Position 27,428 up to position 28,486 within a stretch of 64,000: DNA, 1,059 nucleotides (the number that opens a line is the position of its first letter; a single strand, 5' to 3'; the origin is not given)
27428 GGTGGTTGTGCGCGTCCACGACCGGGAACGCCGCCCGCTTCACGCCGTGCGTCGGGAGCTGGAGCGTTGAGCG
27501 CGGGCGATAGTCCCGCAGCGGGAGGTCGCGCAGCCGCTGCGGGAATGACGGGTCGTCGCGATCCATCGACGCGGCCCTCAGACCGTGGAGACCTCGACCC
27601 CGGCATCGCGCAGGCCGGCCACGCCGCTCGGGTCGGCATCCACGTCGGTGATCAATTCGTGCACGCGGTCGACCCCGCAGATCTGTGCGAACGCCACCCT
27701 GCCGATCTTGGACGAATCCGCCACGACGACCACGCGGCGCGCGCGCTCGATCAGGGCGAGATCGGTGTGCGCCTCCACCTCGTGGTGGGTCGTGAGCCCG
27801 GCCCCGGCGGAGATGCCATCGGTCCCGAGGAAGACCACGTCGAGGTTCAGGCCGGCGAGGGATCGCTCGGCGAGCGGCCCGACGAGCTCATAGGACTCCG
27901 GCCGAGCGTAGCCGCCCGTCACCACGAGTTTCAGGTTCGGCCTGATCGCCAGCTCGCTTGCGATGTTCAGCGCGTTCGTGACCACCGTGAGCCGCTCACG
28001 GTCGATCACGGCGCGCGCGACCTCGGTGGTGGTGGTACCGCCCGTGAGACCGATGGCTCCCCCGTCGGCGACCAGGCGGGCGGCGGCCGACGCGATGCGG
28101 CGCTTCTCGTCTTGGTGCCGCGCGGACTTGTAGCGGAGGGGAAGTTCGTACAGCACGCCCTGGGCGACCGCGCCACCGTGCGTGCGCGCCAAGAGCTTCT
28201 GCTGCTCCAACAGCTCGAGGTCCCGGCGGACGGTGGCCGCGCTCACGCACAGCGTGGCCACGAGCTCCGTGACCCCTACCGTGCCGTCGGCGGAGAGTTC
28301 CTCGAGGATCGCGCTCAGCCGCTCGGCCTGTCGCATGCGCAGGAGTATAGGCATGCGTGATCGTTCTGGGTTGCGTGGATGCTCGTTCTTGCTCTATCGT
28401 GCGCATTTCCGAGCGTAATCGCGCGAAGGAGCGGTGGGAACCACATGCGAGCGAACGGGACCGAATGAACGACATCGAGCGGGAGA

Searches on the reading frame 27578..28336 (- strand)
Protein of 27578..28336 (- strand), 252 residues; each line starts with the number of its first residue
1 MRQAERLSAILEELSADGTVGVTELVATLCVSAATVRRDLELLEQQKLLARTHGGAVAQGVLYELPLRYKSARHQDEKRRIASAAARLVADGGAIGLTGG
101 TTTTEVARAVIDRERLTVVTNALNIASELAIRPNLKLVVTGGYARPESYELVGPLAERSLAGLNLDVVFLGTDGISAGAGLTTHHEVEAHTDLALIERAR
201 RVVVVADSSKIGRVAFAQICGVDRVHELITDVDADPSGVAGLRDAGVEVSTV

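Call 12: search_protein_families(library=pfam, proteins=[window:27578-28336:-])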
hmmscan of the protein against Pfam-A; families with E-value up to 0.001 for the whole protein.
window:27578-28336:- (252 aa): 4 families
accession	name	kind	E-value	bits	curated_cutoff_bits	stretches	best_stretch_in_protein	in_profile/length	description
PF00455.28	DeoRC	-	1.9e-49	168.1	31.8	1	74-231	2-159/160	DeoR C terminal sensor domain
PF08220.18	HTH_DeoR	-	1e-15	57.7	21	1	6-58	1-53/57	DeoR-like helix-turn-helix domain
PF08279.18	HTH_11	-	0.00016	21.9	25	1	6-45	1-41/55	HTH domain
PF00392.27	GntR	-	0.00064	19.8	27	0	13-57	17-62/64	Bacterial regulatory proteins, gntR family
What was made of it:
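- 27578..28336 (-): deoR: a DeoR/GlpR-family regulator of 252 aa. It is the first gene of the unit deoR-amidohydrolase (26487-27566)-MFS (25249 to about 26400)-APH-like kinase (24380 to about 25250). Call 12 finds HTH_DeoR plus DeoRC domains.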

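Call 13: find_related_loci(query=window:27578-28336:-, collection=genome_contigs, flank=10000)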
Query window:27578-28336:- (252 aa) in genome_contigs; peptide patterns used: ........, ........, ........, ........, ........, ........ (x = any residue, [..] = any of these).
600 stretches matched a pattern (row limit reached: there are more); 126 encode a relative of the query (tblastn E <= 1e-3); the best 80 are kept; 80 distinct loci.
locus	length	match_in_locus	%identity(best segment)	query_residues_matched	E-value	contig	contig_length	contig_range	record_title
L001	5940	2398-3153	80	1-252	5e-124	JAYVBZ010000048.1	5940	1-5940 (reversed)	MAG: Actinomycetota bacterium isolate GL30_DN_concoct_6 GL30_DN_concoct_6_47, whole genome shotgun sequence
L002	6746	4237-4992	83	1-252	2e-123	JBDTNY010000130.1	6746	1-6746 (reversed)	MAG: Actinomycetota bacterium isolate cluster3_bin.161 NODE_58886_length_6746_cov_5.248393, whole genome shotgun sequenc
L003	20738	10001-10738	81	1-246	9e-120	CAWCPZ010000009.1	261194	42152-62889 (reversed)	MAG: uncultured Actinomycetes bacterium isolate MFD05176.bin.1.125 genome assembly, contig: contig_26293, whole genome s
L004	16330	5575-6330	79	1-252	9e-119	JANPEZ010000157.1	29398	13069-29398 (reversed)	MAG: Actinomycetes bacterium isolate VAR_78_metabat_129 VAR_78_k141_798161, whole genome shotgun sequence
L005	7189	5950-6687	82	1-246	3e-118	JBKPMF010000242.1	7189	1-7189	MAG: Actinomycetota bacterium isolate GS_HAYS_MAG_00073 GS_HAYS_000000870131, whole genome shotgun sequence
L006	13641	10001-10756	79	1-252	3e-117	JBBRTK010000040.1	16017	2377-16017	MAG: Actinomycetota bacterium isolate La2_metabat2.206 La2_metabat2.206_K_2846717L16017_cov_33.9658, whole genome shotgu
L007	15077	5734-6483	76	3-252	4e-115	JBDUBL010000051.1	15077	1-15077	MAG: Actinomycetota bacterium isolate cluster4_bin.22 NODE_8604_length_15077_cov_10.953801, whole genome shotgun sequenc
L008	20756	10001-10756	74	1-252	2e-114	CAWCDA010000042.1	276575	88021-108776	MAG: uncultured Actinomycetes bacterium isolate MFD08700.bin.2.91 genome assembly, contig: contig_32178, whole genome sh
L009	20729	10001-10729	76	1-243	5e-114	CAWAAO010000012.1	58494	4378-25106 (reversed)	MAG: uncultured Actinomycetes bacterium isolate MFD00392.bin.2.319 genome assembly, contig: contig_66666, whole genome s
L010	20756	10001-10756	74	1-252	2e-113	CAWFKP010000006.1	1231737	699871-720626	MAG: uncultured Actinomycetes bacterium isolate MFD00392.bin.2.405 genome assembly, contig: contig_7893, whole genome sh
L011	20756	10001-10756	73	1-252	1e-112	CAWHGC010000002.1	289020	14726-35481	MAG: uncultured Actinomycetes bacterium isolate MFD00392.bin.2.365 genome assembly, contig: contig_12923, whole genome s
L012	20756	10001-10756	77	1-252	1e-110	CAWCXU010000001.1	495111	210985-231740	MAG: uncultured Actinomycetes bacterium isolate MFD07639.bin.1.66 genome assembly, contig: contig_10375, whole genome sh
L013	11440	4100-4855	75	1-252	1e-109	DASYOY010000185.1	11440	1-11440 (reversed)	MAG TPA_asm: Actinomycetota bacterium isolate SMAG_U4442 k141_1341860, whole genome shotgun sequence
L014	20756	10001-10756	76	1-252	1e-108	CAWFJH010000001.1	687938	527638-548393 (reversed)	MAG: uncultured Actinomycetes bacterium isolate MFD02242.bin.2.325 genome assembly, contig: contig_1448, whole genome sh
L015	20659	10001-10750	77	3-252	1e-108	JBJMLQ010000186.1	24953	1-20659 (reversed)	MAG: Actinomycetota bacterium isolate H1_18_all_fractions_metab_conc_61_70_18 k255_6250505, whole genome shotgun sequenc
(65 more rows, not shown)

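Call 26: search_protein_families(library=ncbifam, proteins=[window:27578-28336:-], max_evalue=0.00001)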
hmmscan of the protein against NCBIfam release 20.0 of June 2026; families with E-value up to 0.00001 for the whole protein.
window:27578-28336:- (252 aa): 10 families
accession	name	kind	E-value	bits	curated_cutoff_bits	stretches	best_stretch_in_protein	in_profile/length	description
NF040755.1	AgaR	equivalog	3.6e-61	206.5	260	1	4-251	5-255/256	transcriptional repressor AgaR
NF041397.1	TranRegGlpR_Halo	equivalog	6.2e-58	196.4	300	1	3-250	3-250/253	HTH-type transcriptional regulator GlpR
NF007316.0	PRK09802.1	equivalog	3.2e-55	187.2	351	1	4-250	16-265/269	DeoR family transcriptional regulator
NF007753.1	PRK10434.1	equivalog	1.1e-47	162.8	350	1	1-249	1-250/253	glucitol operon DNA-binding transcriptional repressor SrlR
NF008154.0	PRK10906.1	equivalog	8.3e-40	136.7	331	1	1-238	1-238/252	DeoR/GlpR family transcriptional regulator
NF010034.0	PRK13509.1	equivalog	1e-34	120.1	244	1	1-252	1-251/251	HTH-type transcriptional regulator UlaR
NF040890.1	trans_reg_YgbI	equivalog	5.3e-34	117.8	400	1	3-249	3-249/253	DNA-binding transcriptional repressor YgbI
NF040887.2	trans_reg_YciT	exception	1.2e-31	110.2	450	1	6-251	4-245/246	DNA-binding transcriptional regulator YciT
NF007720.0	PRK10411.1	equivalog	1.3e-24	86.9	259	1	4-233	3-234/243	L-fucose operon activator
NF007961.0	PRK10681.1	equivalog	5.5e-23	81.6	244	1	1-240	3-241/252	DNA-binding transcriptional repressor DeoR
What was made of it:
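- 27578..28336 (-): In call 26 the best NCBIfam hit is AgaR at 206.5 bits, below the 260 cutoff.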

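Call 27: search_solved_structures(query=window:27578-28336:-, max_evalue=0.00001)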
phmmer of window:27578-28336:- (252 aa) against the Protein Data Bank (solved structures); distinct sequences matched with E-value up to 0.00001: 1.
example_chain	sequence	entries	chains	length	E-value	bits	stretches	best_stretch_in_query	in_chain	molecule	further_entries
7l6l_A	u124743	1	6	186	3.1e-08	36.7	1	72-232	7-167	Deoxyribose operon repressor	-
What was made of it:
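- On DeoR/GlpR family transcriptional regulator with cognate operators: Call 27: the only PDB sequence match is the deoxyribose operon repressor, 7l6l.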
